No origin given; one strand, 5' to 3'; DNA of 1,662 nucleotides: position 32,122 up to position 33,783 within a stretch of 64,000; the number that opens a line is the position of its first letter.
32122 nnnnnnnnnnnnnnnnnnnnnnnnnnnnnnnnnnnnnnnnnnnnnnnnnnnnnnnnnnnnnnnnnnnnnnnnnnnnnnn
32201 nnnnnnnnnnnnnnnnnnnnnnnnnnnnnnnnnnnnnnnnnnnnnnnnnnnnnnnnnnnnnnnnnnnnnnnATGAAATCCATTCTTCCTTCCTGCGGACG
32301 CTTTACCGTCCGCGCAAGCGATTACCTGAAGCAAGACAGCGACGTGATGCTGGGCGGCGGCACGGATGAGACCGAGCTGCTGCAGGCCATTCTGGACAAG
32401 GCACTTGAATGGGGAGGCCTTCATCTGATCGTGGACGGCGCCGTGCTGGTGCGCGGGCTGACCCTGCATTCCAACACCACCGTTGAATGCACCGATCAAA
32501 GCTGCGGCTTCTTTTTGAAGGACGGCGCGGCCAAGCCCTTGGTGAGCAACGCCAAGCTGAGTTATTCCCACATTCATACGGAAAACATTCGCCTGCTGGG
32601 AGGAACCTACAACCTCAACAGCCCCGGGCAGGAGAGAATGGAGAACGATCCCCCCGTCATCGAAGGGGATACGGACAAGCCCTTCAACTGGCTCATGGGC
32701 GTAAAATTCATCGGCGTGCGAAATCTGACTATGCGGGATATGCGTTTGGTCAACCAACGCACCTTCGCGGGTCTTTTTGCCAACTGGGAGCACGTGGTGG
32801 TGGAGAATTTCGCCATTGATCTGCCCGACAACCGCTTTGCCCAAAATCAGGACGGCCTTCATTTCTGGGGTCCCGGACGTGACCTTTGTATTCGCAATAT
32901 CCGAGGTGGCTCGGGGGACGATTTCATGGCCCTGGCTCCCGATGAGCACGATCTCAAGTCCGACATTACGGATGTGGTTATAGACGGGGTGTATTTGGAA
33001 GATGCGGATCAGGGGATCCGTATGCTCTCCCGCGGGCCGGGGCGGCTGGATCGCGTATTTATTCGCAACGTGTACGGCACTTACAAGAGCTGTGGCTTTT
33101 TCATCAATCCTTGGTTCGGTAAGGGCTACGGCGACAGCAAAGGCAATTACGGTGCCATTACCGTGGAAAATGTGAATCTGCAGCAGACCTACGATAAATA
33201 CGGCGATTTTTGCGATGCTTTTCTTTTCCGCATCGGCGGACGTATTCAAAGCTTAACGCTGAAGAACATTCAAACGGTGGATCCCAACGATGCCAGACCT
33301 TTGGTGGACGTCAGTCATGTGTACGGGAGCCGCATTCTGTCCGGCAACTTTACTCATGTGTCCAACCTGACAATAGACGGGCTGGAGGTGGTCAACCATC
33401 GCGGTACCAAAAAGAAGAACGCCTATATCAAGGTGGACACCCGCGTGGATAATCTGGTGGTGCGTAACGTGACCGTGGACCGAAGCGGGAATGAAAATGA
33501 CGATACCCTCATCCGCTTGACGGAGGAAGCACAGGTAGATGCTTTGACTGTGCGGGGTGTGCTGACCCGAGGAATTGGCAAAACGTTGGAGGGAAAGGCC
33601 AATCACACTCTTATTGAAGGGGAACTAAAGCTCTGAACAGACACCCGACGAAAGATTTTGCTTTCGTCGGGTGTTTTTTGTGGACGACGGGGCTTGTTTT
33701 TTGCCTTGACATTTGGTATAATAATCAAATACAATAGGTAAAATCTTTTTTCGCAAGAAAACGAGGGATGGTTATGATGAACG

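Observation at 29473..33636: Triplicated array of cytoplasmic GH28-like beta-helix paralogues with long identical nucleotide tracts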

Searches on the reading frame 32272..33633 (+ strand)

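Call 3: search_protein_families(library=pfam, proteins=[window:32272-33633:+], max_evalue=1)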
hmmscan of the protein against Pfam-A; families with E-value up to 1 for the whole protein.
window:32272-33633:+ (454 aa): 0 families

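Call 4: search_protein_families(library=ncbifam, proteins=[window:32272-33633:+], max_evalue=1)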
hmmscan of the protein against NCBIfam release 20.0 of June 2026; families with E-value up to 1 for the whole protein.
window:32272-33633:+ (454 aa): 1 family
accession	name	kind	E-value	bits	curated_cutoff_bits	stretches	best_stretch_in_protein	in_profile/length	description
NF051861.1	PolglcturonPglBAgro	equivalog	0.028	13.2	600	0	30-77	8-56/437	polygalacturonase PglB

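Call 63: search_protein_families(library=phrogs, proteins=[window:32272-33633:+], max_evalue=0.01)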
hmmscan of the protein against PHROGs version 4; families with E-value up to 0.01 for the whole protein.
window:32272-33633:+ (454 aa): 0 families
